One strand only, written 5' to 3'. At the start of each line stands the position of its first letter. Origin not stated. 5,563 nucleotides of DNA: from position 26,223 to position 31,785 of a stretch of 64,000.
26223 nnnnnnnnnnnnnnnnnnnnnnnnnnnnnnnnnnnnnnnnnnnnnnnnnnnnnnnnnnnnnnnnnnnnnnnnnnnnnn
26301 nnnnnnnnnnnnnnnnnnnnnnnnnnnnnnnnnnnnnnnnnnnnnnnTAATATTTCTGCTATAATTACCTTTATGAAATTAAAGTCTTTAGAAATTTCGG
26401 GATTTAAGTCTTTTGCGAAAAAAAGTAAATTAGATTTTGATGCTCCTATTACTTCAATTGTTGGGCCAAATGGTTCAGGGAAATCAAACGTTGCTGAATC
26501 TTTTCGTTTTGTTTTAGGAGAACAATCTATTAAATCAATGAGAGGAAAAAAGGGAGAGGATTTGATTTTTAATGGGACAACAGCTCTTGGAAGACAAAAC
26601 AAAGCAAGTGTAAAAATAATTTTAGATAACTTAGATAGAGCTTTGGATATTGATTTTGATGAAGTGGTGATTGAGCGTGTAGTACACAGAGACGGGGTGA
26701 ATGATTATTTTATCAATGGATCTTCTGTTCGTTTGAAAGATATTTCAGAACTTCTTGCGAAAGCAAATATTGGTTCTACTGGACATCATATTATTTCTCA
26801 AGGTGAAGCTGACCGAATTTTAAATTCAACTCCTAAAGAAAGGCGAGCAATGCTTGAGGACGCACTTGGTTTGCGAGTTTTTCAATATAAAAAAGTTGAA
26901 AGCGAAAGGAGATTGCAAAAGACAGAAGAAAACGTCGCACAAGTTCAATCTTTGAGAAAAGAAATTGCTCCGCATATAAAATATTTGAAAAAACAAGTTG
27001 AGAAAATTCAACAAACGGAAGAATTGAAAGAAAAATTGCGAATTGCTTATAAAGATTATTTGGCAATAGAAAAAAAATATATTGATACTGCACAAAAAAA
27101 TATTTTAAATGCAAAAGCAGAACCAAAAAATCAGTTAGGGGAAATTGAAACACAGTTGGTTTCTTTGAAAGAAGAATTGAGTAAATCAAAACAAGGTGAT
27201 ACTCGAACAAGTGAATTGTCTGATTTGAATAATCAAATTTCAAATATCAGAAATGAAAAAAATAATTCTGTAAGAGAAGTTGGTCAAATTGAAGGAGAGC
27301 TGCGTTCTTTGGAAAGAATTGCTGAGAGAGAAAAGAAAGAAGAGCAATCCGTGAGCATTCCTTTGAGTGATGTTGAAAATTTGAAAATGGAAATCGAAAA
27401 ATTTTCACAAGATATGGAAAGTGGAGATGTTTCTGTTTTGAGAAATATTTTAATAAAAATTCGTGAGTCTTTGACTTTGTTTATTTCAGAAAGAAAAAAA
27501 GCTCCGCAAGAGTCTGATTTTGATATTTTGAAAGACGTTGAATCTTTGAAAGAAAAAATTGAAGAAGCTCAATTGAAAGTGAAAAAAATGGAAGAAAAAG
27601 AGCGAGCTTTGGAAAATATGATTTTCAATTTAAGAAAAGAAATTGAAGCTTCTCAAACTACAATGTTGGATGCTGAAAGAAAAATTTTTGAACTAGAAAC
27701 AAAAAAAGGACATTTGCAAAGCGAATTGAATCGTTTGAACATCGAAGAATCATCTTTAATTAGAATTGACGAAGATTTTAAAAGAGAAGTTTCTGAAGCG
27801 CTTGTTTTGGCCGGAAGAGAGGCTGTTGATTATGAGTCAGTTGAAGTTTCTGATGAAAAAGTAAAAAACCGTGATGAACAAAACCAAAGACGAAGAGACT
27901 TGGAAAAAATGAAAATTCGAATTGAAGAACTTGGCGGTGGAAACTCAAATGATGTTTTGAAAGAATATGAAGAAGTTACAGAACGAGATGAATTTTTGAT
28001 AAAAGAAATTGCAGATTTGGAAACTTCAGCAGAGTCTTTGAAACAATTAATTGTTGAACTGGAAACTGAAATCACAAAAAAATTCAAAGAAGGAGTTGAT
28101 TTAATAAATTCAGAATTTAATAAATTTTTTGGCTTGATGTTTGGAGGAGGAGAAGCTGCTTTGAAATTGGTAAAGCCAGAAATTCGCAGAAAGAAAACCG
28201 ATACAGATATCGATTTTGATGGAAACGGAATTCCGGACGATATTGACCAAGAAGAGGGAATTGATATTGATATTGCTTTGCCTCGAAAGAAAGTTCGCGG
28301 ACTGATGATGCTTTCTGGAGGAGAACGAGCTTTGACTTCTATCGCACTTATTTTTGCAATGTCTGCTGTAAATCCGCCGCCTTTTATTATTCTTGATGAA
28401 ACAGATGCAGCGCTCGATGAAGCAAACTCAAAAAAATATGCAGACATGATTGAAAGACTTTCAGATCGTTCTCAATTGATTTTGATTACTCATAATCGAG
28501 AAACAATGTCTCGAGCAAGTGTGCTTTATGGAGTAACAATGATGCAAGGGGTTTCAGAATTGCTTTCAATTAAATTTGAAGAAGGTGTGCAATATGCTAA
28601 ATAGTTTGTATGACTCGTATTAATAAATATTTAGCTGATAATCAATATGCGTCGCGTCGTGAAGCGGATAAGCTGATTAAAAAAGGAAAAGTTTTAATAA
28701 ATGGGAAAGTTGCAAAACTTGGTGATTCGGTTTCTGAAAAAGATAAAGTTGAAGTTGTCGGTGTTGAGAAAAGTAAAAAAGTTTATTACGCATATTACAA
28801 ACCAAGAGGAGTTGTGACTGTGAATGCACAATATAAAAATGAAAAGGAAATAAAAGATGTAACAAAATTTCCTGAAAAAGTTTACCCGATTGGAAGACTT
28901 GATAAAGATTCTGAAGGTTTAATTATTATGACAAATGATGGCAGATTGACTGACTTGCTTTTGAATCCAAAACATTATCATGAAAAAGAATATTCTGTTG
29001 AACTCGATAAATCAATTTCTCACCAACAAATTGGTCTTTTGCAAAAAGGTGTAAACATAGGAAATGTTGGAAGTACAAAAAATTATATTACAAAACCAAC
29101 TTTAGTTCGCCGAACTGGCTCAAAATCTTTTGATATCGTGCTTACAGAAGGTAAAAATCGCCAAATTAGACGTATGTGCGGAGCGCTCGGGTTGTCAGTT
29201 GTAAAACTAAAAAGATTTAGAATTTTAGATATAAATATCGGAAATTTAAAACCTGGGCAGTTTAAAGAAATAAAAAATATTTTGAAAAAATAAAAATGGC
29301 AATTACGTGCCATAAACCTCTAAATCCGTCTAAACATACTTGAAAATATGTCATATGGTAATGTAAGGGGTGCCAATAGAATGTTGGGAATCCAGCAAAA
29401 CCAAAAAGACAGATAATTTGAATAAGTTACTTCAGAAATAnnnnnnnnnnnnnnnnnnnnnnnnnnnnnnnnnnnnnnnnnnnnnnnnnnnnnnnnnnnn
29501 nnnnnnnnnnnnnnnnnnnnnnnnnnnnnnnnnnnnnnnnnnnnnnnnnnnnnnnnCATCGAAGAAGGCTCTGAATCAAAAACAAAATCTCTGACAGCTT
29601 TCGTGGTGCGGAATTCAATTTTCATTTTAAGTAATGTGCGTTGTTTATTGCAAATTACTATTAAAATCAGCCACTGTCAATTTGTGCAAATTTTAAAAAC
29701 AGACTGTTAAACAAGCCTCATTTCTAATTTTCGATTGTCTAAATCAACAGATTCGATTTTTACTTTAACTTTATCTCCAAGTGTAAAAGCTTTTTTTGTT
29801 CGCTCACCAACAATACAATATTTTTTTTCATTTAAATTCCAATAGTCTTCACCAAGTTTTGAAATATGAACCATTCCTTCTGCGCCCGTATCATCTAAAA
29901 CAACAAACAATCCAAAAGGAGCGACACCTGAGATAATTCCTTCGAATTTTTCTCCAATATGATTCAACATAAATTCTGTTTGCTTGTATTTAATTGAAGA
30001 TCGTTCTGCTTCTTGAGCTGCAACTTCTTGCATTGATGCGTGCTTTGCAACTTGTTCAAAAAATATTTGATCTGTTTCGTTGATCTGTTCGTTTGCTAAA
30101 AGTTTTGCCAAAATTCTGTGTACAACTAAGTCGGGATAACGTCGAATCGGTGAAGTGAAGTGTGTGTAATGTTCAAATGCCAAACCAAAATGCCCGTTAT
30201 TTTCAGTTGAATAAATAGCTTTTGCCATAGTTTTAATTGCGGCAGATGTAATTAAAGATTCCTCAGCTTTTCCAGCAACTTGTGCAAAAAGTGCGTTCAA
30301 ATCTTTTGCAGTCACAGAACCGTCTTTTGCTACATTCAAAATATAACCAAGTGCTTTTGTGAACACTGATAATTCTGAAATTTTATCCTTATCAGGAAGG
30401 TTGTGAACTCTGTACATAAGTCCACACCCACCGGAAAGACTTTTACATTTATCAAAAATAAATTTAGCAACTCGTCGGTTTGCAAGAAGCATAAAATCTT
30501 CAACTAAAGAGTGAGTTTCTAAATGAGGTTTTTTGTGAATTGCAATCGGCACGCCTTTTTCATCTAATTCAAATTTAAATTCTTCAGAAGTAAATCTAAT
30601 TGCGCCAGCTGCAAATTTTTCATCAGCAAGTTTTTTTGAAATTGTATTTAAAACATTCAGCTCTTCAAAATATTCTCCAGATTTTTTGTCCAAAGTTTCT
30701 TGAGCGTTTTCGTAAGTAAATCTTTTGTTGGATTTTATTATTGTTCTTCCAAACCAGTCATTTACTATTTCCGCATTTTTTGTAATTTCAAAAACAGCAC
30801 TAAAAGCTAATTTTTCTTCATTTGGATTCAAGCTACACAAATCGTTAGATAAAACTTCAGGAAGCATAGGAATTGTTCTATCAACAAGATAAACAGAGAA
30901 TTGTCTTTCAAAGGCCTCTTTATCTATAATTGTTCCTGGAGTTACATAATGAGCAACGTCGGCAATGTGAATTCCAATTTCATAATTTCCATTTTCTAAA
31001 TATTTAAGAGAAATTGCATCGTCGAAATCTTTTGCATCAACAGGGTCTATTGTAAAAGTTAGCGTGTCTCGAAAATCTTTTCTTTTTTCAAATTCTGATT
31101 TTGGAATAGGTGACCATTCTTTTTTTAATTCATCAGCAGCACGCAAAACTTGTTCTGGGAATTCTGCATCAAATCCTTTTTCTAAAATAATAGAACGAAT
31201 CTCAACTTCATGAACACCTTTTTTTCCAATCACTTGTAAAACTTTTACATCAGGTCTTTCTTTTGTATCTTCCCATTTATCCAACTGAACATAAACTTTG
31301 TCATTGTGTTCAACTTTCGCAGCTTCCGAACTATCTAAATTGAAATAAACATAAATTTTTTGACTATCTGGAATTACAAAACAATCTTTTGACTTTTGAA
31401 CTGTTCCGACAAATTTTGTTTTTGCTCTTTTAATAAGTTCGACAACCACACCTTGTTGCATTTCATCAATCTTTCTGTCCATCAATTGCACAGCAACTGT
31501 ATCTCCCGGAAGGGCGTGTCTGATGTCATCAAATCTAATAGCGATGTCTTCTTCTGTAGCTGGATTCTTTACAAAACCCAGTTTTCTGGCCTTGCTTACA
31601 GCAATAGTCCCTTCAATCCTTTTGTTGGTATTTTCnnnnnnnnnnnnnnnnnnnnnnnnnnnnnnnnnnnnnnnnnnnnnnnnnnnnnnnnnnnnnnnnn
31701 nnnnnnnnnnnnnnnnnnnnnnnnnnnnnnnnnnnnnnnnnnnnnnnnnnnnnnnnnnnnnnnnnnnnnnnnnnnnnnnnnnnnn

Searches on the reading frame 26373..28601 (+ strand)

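Call 51: search_protein_families(library=pfam, proteins=[window:26373-28601:+], max_evalue=0.00001)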
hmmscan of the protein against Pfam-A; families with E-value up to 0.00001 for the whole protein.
window:26373-28601:+ (743 aa): 4 families
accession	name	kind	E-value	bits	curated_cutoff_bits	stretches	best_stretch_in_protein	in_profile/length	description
PF02463.25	SMC_N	-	3.5e-62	210.1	40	1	3-727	2-218/220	RecF/RecN/SMC N terminal domain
PF13175.12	AAA_15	-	3.3e-13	50.5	32.1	1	1-301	1-269/374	AAA ATPase domain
PF13476.12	AAA_23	-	4.6e-08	34.4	27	0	5-229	1-177/201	AAA domain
PF13304.12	AAA_21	-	6.6e-08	33.4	27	0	26-52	1-34/304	AAA domain, putative AbiEii toxin, Type IV TA system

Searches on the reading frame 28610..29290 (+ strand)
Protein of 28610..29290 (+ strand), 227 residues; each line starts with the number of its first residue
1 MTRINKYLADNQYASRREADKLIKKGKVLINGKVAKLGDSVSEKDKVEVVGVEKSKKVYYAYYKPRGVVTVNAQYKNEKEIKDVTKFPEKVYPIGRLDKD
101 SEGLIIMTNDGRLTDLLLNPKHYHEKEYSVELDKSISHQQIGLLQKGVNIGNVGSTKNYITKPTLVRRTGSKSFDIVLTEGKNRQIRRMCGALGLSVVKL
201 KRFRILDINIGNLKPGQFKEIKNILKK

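Call 51: search_protein_families(library=pfam, proteins=[window:28610-29290:+], max_evalue=0.00001)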
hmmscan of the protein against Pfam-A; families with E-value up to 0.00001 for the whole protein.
window:28610-29290:+ (227 aa): 2 families
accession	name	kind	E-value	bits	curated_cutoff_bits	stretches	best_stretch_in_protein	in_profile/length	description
PF00849.27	PseudoU_synth_2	-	1.6e-17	64.6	26.8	1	59-190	2-150/152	RNA pseudouridylate synthase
PF01479.30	S4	-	3.5e-10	39.9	22.8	1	3-47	2-48/48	S4 domain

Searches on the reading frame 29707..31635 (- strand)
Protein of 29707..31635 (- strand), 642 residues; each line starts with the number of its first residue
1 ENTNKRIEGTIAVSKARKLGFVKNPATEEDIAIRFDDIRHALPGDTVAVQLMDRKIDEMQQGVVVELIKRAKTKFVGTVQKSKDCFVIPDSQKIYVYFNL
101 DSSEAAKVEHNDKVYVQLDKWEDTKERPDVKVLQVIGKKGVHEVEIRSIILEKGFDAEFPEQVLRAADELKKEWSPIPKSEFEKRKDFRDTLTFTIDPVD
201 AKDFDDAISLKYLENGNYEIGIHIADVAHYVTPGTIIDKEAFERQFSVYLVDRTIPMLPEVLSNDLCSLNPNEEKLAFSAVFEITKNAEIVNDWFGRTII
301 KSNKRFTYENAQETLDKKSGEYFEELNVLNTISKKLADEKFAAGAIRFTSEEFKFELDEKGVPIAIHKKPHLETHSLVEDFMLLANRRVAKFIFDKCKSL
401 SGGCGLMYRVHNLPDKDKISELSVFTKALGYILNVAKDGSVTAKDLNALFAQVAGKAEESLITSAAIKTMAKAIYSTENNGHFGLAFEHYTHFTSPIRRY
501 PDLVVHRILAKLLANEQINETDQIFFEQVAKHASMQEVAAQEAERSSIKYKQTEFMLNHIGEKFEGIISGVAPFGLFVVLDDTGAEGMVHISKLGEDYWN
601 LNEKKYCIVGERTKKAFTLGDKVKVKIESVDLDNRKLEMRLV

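Call 51: search_protein_families(library=pfam, proteins=[window:29707-31635:-], max_evalue=0.00001)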
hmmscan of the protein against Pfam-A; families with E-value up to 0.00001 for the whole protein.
window:29707-31635:- (642 aa): 4 families
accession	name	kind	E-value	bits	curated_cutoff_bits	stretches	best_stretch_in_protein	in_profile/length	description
PF00773.25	RNB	-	4.7e-107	358.5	29.3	1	185-514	1-325/326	RNB domain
PF17876.7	CSD2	-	2e-18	66.6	26.2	1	86-160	1-74/74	Cold shock domain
PF00575.29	S1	-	1.5e-12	48.2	22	1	560-637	4-69/74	S1 RNA binding domain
PF08206.17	OB_RNB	-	5.5e-10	39.2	24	0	19-64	10-55/58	Ribonuclease B OB domain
